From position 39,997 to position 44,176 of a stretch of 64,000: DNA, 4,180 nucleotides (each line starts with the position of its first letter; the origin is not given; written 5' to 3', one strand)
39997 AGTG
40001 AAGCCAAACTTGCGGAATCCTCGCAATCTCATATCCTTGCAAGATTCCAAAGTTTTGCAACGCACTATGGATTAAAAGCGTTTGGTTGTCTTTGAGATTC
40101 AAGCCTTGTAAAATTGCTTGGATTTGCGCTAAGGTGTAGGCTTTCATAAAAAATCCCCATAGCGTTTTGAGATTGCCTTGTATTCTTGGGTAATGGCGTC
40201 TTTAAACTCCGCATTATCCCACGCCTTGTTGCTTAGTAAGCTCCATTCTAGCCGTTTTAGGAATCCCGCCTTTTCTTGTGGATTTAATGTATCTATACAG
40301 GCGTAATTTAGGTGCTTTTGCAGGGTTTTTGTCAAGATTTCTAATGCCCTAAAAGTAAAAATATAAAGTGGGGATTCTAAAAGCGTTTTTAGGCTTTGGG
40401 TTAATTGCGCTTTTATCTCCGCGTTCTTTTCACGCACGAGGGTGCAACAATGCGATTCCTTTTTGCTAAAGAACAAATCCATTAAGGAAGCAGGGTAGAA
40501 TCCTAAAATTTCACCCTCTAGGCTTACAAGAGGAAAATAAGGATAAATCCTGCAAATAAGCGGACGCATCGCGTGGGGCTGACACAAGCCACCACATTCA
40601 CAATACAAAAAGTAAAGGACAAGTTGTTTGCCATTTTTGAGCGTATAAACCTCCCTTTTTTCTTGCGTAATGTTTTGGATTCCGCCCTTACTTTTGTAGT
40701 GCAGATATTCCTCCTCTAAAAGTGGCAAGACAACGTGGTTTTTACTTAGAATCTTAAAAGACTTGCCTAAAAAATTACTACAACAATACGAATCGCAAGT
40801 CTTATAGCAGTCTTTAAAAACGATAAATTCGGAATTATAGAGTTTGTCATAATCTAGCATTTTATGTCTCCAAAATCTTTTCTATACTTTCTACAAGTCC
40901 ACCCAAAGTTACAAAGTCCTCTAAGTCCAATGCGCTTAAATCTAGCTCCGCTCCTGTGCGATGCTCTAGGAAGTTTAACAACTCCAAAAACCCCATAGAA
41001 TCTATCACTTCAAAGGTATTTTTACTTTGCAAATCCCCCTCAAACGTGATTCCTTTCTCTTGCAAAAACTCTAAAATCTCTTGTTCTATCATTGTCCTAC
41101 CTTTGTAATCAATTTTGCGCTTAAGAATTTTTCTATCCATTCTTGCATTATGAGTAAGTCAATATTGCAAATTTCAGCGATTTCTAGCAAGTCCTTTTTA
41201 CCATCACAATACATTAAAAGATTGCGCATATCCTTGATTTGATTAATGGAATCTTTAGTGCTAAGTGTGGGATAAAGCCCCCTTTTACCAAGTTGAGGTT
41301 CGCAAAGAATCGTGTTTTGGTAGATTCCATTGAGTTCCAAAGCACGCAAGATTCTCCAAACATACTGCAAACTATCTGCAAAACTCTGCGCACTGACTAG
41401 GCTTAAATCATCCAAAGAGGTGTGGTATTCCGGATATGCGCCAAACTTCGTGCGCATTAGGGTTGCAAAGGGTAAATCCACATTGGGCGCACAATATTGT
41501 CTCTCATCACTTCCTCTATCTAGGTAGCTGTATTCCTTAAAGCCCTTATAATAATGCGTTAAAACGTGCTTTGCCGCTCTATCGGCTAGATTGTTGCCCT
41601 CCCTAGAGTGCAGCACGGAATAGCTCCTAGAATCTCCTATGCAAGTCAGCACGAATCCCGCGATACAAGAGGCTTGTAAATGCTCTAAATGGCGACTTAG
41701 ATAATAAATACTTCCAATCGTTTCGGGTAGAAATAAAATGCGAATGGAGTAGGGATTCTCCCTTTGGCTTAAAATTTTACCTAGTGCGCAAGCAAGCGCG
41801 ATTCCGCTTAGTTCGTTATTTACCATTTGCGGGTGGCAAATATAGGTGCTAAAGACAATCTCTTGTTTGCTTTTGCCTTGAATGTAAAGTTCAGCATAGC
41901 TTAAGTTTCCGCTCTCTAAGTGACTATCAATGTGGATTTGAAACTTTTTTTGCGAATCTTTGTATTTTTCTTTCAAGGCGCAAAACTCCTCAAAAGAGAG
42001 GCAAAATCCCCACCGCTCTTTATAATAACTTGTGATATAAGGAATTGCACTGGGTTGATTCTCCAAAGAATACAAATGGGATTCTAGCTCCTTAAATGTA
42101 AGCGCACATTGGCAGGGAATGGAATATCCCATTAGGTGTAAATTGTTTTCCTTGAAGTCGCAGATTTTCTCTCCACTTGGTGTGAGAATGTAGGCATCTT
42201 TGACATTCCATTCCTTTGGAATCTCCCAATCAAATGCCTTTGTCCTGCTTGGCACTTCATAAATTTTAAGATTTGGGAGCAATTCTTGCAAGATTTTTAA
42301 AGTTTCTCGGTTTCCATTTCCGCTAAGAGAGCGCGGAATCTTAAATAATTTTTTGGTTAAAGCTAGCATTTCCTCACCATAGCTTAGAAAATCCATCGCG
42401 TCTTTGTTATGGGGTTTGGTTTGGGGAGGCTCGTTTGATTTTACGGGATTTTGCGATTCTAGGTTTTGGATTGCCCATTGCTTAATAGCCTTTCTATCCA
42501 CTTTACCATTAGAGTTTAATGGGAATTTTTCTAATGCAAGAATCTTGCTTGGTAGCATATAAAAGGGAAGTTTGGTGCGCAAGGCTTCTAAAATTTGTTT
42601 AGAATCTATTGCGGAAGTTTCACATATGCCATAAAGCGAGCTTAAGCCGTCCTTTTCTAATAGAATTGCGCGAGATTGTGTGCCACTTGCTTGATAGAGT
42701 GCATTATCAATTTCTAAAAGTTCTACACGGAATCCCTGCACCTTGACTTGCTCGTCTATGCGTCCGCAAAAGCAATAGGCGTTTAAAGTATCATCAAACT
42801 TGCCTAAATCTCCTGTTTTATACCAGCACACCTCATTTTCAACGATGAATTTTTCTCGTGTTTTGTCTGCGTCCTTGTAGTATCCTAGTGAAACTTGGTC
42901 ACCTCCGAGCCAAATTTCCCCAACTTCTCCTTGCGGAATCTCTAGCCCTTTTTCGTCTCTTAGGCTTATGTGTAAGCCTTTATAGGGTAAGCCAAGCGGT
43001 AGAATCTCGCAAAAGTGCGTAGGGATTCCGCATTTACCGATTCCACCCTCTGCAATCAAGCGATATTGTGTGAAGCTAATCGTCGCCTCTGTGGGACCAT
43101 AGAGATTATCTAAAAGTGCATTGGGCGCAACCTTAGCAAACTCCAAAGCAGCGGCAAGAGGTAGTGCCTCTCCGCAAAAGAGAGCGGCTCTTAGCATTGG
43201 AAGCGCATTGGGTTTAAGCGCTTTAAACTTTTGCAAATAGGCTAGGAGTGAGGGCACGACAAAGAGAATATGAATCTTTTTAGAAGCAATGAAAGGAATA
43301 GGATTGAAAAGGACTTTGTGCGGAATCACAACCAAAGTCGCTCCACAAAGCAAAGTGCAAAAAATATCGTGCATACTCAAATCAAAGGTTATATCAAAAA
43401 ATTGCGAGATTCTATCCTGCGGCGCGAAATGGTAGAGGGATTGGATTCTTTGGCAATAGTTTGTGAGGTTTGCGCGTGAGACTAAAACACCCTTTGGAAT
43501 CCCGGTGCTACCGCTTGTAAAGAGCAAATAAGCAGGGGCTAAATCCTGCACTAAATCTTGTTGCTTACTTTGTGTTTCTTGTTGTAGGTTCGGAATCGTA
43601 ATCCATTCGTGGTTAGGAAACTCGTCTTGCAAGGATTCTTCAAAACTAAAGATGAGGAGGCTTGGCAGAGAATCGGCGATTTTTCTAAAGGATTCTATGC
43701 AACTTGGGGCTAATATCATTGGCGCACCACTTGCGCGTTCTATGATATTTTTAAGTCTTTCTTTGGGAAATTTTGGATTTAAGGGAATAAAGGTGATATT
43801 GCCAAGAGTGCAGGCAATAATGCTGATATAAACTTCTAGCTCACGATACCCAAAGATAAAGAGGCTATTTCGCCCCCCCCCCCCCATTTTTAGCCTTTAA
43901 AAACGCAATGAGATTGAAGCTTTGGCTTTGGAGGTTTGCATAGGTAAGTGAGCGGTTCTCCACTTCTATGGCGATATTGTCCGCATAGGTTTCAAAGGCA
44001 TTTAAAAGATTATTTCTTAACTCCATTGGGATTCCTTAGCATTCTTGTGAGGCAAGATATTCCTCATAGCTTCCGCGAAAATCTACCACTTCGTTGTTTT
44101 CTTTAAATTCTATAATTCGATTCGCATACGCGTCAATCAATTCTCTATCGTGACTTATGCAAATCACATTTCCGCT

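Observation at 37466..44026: Seven-gene, translationally coupled adenylation / carrier-protein / AAC(3)-fold / formyltransferase operon: candidate uncharacterised phase-variable (amino)acyl-modification system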

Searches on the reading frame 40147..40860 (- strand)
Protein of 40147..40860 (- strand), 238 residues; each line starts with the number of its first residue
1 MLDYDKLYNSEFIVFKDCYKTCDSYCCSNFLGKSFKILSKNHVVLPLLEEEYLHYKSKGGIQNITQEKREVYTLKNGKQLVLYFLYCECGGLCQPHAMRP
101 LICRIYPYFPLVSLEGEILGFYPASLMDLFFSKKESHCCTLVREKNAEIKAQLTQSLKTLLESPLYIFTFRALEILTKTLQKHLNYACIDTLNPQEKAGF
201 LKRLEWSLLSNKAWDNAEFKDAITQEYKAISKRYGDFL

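Call 6: search_protein_families(library=pfam, proteins=[window:40147-40860:-], max_evalue=0.01)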
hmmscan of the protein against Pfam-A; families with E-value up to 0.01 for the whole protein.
window:40147-40860:- (238 aa): 0 families

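Call 7: search_protein_families(library=ncbifam, proteins=[window:40147-40860:-], max_evalue=0.01)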
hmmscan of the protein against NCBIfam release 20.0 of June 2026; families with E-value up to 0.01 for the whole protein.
window:40147-40860:- (238 aa): 0 families

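Call 26: find_homologous_proteins(query=window:40147-40860:-, max_evalue=0.001)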
Query window:40147-40860:- (238 aa): 34 proteins with E <= 0.001 among 404 candidates.
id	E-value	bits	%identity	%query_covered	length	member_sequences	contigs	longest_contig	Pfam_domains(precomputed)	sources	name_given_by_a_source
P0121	6.5e-151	518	94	100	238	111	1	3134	-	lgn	-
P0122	8.3e-125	433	79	100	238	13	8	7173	-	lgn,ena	-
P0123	3.2e-113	395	71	100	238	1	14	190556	-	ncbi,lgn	-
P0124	2.0e-111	389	70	100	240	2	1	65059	-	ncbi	-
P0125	1.5e-109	383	69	100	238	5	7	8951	-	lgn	-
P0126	9.8e-96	338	62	100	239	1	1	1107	-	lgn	-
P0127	2.6e-93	330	62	100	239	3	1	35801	-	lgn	-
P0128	6.1e-92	325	61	100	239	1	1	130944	-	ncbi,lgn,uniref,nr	ncbi:hypothetical protein LS70_004675 [Helicobacter sp. MIT 11-5569]|uniref:hypothetical protein n=1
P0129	1.8e-88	314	59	100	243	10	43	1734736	-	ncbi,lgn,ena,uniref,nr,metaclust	ncbi:hypothetical protein [Helicobacter winghamensis]|uniref:Uncharacterized protein n=1 Tax=Helicob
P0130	2.6e-88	313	57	100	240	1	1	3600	-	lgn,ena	-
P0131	3.9e-87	310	58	100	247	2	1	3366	-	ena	-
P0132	1.5e-86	308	58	100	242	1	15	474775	-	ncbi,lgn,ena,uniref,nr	ncbi:hypothetical protein [uncultured Helicobacter sp.]|uniref:hypothetical protein n=1 Tax=uncultur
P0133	1.6e-84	301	56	100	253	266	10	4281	-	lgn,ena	-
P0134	4.0e-84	300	57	100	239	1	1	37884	-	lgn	-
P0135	7.7e-83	296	55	100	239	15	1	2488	-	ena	-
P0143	2.1e-64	235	46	100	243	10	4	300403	-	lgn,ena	-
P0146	7.5e-63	230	44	99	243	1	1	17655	-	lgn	-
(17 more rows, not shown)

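Call 27: find_encoding_contigs(protein=P0143, flank=10000, max_places=2)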
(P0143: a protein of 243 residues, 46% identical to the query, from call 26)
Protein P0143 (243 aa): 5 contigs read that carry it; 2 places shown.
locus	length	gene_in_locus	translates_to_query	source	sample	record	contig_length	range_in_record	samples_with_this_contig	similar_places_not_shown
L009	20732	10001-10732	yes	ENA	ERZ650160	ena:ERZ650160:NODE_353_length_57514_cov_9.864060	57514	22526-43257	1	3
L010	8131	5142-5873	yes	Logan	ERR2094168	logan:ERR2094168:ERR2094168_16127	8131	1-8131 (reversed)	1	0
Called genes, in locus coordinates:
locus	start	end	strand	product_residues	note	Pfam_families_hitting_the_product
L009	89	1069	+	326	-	PF00669:Flagellin_N, PF00700:Flagellin_C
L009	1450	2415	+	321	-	PF00669:Flagellin_N, PF00700:Flagellin_C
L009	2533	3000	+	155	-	PF03646:FlaG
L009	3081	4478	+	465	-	PF02465:FliD_N, PF07196:Flagellin_IN, PF07195:FliD_C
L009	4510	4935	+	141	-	PF02561:FliS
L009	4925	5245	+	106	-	-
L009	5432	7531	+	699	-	PF20157:Maf_flag10_N, PF01973:MptE-like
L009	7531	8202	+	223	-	PF05724:TPMT, PF13489:Methyltransf_23, PF01209:Ubie_methyltran (weak), PF03848:TehB (weak), PF13847:Methyltransf_31, PF08241:Methyltransf_11, PF08242:Methyltransf_12, PF13649:Methyltransf_25, +1 more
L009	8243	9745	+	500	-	PF00501:AMP-binding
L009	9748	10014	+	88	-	PF00550:PP-binding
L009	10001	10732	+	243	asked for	-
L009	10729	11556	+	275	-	PF02522:Antibiotic_NAT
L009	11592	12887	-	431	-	PF16254:DUF4910, PF09940:DUF2172, PF16221:HTH_47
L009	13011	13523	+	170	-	PF13302:Acetyltransf_3, PF00583:Acetyltransf_1, PF13523:Acetyltransf_8 (weak)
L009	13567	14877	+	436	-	PF00202:Aminotran_3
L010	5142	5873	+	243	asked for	-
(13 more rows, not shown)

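Call 28: find_encoding_contigs(protein=P0146, flank=10000, max_places=2)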
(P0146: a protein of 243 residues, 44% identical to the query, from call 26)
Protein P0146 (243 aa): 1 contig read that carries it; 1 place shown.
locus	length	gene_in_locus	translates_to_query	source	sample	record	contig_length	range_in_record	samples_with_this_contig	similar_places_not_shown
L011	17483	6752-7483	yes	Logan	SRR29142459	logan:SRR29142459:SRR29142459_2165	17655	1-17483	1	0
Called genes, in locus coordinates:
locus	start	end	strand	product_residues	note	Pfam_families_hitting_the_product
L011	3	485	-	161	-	?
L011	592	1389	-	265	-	PF00669:Flagellin_N, PF00700:Flagellin_C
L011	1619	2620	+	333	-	PF00106:adh_short (weak), PF01073:3Beta_HSD, PF01370:Epimerase, PF02719:Polysacc_synt_2, PF04321:RmlD_sub_bind, PF07993:NAD_binding_4 (faint), PF13460:NAD_binding_10, PF16363:GDP_Man_Dehyd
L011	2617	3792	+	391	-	PF01041:DegT_DnrJ_EryC1, PF00155:Aminotran_1_2 (weak), PF01212:Beta_elim_lyase (weak)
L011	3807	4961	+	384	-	PF01408:GFO_IDH_MocA, PF02894:GFO_IDH_MocA_C, PF22725:GFO_IDH_MocA_C3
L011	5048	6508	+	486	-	PF00501:AMP-binding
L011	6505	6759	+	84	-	-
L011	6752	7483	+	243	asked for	-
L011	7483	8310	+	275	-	PF02522:Antibiotic_NAT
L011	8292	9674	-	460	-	PF00070:Pyr_redox (faint), PF01266:DAO (faint), PF01593:Amino_oxidase (weak), PF03486:HI0933_like (faint), PF07992:Pyr_redox_2 (faint), PF12831:FAD_oxidored (faint), PF13450:NAD_binding_8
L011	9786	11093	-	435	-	PF16254:DUF4910, PF09940:DUF2172, PF16221:HTH_47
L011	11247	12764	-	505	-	PF00501:AMP-binding, PF13193:AMP-binding_C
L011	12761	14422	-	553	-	-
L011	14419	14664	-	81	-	-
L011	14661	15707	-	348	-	PF03102:NeuB, PF08666:SAF (weak)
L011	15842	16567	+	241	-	PF02348:CTP_transf_3, PF12804:NTP_transf_3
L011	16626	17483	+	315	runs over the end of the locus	PF01073:3Beta_HSD, PF01370:Epimerase, PF02719:Polysacc_synt_2 (faint), PF04321:RmlD_sub_bind, PF05368:NmrA, PF13460:NAD_binding_10, PF16363:GDP_Man_Dehyd, PF07993:NAD_binding_4 (weak)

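Call 32: find_related_loci(query=A1, collection=genome_contigs, flank=10000)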
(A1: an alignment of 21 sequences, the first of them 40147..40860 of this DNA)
Query A1 (238 aa) in genome_contigs; peptide patterns used: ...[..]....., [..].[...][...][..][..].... (x = any residue, [..] = any of these).
79 stretches matched a pattern; 23 encode a relative of the query (tblastn E <= 1e-3); 23 distinct loci.
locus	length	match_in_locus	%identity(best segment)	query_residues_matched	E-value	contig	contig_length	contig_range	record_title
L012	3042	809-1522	90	1-238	3e-154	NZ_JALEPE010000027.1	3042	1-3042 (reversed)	MAG: Helicobacter sp. isolate SUG209 k141_2234368, whole genome shotgun sequence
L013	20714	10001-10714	71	1-238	2e-117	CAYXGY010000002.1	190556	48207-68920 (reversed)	MAG TPA_asm: uncultured Helicobacter sp. isolate SRP199465_co2_841 genome assembly, contig: NODE_54_length_190556_cov_41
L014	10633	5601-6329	58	1-238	2e-94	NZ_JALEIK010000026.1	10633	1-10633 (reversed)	MAG: Helicobacter sp. isolate SUG33 k141_864294, whole genome shotgun sequence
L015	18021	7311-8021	61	1-238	3e-96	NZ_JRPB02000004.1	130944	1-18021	Helicobacter sp. MIT 11-5569 NODE_4_length_130944_cov_99.4398, whole genome shotgun sequence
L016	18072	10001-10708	62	2-238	1e-97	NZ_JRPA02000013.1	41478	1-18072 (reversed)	Helicobacter sp. MIT 05-5294 NODE_13_length_41478_cov_71.9075, whole genome shotgun sequence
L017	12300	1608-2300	55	3-238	4e-80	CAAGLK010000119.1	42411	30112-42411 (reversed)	MAG TPA_asm: Helicobacteraceae bacterium, isolate HGM09004, WGS project CAAGLK010000000 data, contig: SRS476348_56_k119_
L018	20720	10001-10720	48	2-238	2e-70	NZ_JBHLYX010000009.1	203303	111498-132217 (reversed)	Pseudoalteromonas xiamenensis strain CGMCC 1.12157 soapdenovo_K_83_11, whole genome shotgun sequence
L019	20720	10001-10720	47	2-238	5e-69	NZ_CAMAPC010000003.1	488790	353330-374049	Pseudoalteromonas holothuriae strain CIP 111854 NODE_3, whole genome shotgun sequence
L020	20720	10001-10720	48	2-238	2e-68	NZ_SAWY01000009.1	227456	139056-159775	Litorilituus lipolyticus strain RZ04 NODE_10_length_227366_cov_33.117031, whole genome shotgun sequence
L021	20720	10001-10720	46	2-238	2e-68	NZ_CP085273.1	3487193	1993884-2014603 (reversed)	Pseudoalteromonas mariniglutinosa strain ABH-469 chromosome, complete genome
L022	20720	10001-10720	45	2-238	6e-68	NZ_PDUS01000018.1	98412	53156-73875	Pseudoalteromonas sp. 3D05 contig_32, whole genome shotgun sequence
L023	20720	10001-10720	45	2-238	6e-68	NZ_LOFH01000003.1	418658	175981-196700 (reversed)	Pseudoalteromonas sp. H105 H105DRAFT_scaffold00003.3, whole genome shotgun sequence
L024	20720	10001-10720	45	2-238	6e-68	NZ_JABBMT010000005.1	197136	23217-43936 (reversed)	Pseudoalteromonas arctica strain NEC-BIFX-2020_0012 NODE_5_length_197136_cov_55.101665, whole genome shotgun sequence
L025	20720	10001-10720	46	2-238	6e-68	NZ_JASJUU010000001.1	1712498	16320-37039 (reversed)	Pseudoalteromonas umbrosa strain B95 NODE_1_length_1712498_cov_21.016026, whole genome shotgun sequence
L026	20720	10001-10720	45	2-238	6e-68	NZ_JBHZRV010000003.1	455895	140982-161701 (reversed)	Pseudoalteromonas atlantica strain HQB-187 NODE_3_length_455895_cov_107.881260, whole genome shotgun sequence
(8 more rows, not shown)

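Call 38: search_protein_families(library=pfam, alignment_id=A1, max_evalue=10)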
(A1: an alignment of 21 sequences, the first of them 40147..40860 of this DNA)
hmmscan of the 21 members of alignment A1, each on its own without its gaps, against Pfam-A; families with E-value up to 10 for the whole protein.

A. member 1, window:40147-40860:- (238 aa): 1 family
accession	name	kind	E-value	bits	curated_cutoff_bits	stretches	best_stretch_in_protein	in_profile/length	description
PF03692.20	CxxCxxCC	-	1.3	10.2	23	1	18-138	2-84/85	Putative zinc- or iron-chelating domain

B. families by the number of members that match (of 21 scanned): 14 families
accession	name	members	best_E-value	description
PF03692.20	CxxCxxCC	15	0.009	Putative zinc- or iron-chelating domain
PF13971.11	Mei4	2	0.0045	Meiosis-specific protein Mei4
PF25724.1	crAss_THA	1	0.032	Crassvirus tail hub protein A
PF04727.18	ELMO_CED12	1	0.041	ELMO/CED-12 family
PF02234.24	CDI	1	0.041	Cyclin-dependent kinase inhibitor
PF23466.1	WWE_4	1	0.041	WWE domain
PF19269.4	Anticodon_2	1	0.061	Anticodon binding domain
PF20291.3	MC5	1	0.081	ABC-three component (ABC-3C) system Middle Component 5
PF24769.1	At2g29880_C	1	0.082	At2g29880 C-terminal domain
PF20394.4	DUF6688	1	0.11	DUF6688 N-terminal domain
PF11567.13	PfUIS3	1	0.11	Plasmodium falciparum UIS3 membrane protein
PF25049.1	OB_HELZ2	1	0.12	3'-5' exoribonuclease HELZ2, OB-fold domain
PF22355.1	tRNA_int_end_N3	1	0.19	tRNA-splicing endonuclease subunit NEQ261 N-terminal domain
PF08812.16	YtxC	1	0.23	YtxC-like family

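Call 65: predict_structure(alignment_id=A1)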
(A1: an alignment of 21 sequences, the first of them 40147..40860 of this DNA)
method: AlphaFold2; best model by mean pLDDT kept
length: 238 residues; sequences in the alignment: 21
mean_pLDDT: 83.4   pTM: 0.85
mean pLDDT of the five models: 83.4, 83.0, 82.2, 82.0, 81.8
residues with pLDDT >= 90: 105; 70-90: 96; 50-70: 31; < 50: 6
segments of 3 or more residues with pLDDT < 50: 93-95
pLDDT, mean of each block of 10 residues (from residue 1): 84 66 55 65 84 88 83 95 80 57 84 97 84 77 85 93 95 93 90 91 83 85 97 96
secondary structure, 60 per line:
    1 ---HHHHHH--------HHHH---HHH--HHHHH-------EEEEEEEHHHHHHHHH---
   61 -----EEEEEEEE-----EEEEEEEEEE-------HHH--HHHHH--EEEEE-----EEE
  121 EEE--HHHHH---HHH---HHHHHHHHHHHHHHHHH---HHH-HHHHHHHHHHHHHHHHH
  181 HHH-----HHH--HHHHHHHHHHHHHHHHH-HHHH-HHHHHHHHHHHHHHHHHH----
elements in order: H4-9 H18-21 H30-34 E42-48 H49-57 E66-73 E79-88 H101-105 E108-112 E118-123 H126-130 H140-156 H164-183 H194-210 H212-215 H217-234

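Call 69: fold_search(model_id=the predicted structure, library=pdb)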
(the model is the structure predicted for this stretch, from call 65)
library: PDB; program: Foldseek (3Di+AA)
matches with E <= 10: 643; with E <= 0.001: 0
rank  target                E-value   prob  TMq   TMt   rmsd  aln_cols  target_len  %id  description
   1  6oft_B                1.3e-01  0.08  0.13  0.08  17.8       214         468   14  The crystal structure of the first half of the periplasmic protease PqqL from Escherichia coli (released 2019-10-02)
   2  3rrk                  1.5e-01  0.12  0.16  0.13  27.2       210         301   12  Crystal structure of the cytoplasmic N-terminal domain of subunit I, homolog of subunit a, of V-ATPase (released 2011-08-10)
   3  8eau_a                2.2e-01  0.11  0.17  0.08  28.3       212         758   14  Yeast VO in complex with Vma21p (released 2022-11-02)
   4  6pe4_A                3.0e-01  0.11  0.19  0.09  20.5       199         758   14  Yeast Vo motor in complex with 1 VopQ molecule (released 2020-05-20)
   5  2khd_MODEL_1_A        3.4e-01  0.18  0.16  0.28   9.4        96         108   17  Solution NMR structure of VC_A0919 from Vibrio cholerae. Northeast Structural Genomics Consortium Target VcR52 (released 2009-06-16)
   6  6oft_A                4.4e-01  0.05  0.12  0.07  18.8       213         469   12  The crystal structure of the first half of the periplasmic protease PqqL from Escherichia coli (released 2019-10-02)
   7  5eou_B                6.5e-01  0.09  0.11  0.08  10.1        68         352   13  Pseudomonas aeruginosa PilM:PilN1-12 bound to ATP (released 2016-04-27)
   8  7o4l_W                7.7e-01  0.08  0.14  0.12  20.8       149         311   12  Yeast TFIIH in the expanded state within the pre-initiation complex (released 2021-06-16)
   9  8xli_a                7.7e-01  0.05  0.17  0.08  26.1       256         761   11  Structure of the Vo sector of V-ATPase in the adult cortex and hippocampus (released 2025-07-02)
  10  8ecx_B                1.1e+00  0.08  0.14  0.24   7.4        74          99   18  PA0709 with glyoxal and BME modifications (released 2023-09-27)
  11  7kwq_B                1.2e+00  0.11  0.15  0.19   7.7        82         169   16  Spermidine N-acetyltransferase SpeG R149-K152 chimera from Vibrio cholerae and hSSAT (released 2020-12-16)
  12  8fv0_B                1.2e+00  0.08  0.14  0.18   8.8        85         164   19  SpeG spermidine N-acetyltransferase from Staphylococcus aureus in complex with spermine (released 2023-04-26)
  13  8gxk_D                1.3e+00  0.20  0.18  0.21   6.5        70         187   13  Pseudomonas jinjuensis N-acetyltransferase (released 2022-10-12)
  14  8ia0_CS               1.3e+00  0.03  0.16  0.07  34.5       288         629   12  Cryo-EM structure of a Chaetomium thermophilum pre-60S ribosomal subunit - State Puf6 (released 2023-05-17)
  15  8gxj_B                1.3e+00  0.14  0.16  0.20   6.7        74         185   16  Pseudomonas aeruginosa N-acetyltransferase domain-containing protein PA3270 (released 2022-10-12)
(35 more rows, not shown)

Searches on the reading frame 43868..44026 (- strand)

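Call 6: search_protein_families(library=pfam, proteins=[window:43868-44026:-], max_evalue=0.01)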
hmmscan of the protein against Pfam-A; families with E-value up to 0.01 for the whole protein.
window:43868-44026:- (53 aa): 0 families

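Call 7: search_protein_families(library=ncbifam, proteins=[window:43868-44026:-], max_evalue=0.01)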
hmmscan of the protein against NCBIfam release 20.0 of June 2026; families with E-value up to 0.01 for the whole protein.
window:43868-44026:- (53 aa): 1 family
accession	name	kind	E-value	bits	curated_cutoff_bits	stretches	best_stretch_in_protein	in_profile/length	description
NF005463.0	PRK07059.1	subfamily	0.0052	15.2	869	1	6-47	28-69/557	long-chain-fatty-acid--CoA ligase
